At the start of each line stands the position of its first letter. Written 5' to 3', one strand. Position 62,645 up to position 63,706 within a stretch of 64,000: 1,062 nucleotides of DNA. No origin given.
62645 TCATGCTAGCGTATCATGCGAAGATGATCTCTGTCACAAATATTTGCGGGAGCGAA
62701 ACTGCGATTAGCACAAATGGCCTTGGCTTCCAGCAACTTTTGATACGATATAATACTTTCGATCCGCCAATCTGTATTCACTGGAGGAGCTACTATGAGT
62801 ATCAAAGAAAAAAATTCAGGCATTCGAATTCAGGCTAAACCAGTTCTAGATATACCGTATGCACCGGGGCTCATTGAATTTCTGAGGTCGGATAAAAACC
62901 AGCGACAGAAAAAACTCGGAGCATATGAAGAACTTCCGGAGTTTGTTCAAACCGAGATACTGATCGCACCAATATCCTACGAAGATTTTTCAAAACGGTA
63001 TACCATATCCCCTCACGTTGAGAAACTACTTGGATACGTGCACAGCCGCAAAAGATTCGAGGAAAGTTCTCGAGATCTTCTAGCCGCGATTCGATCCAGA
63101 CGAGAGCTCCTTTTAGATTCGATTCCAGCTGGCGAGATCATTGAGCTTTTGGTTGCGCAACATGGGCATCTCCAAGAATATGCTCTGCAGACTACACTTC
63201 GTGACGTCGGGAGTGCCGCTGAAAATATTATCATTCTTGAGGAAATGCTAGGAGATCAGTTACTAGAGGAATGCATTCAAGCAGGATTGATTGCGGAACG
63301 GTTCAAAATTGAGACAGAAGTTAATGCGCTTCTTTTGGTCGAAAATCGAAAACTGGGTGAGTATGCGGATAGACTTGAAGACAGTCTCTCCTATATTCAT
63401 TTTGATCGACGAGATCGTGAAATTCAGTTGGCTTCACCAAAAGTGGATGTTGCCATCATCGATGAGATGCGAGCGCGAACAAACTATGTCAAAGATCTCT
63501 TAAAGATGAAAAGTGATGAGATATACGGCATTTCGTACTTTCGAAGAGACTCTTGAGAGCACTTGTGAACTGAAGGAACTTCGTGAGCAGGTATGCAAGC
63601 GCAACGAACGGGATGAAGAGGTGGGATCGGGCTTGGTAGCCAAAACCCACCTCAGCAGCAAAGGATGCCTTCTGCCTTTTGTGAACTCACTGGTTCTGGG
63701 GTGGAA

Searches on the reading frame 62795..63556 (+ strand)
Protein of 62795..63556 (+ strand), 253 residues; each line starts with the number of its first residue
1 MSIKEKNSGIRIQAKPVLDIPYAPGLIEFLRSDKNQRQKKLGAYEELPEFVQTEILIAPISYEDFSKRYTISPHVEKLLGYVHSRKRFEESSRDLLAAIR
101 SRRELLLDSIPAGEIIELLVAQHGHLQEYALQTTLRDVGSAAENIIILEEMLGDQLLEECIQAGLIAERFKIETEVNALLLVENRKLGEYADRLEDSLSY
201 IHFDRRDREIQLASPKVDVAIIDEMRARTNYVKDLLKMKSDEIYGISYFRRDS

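Call 91: find_encoding_contigs(protein=window:62795-63556:+, flank=10000, max_places=1)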
Protein window:62795-63556:+ (253 aa): no gene with exactly this product is on record in the collection.
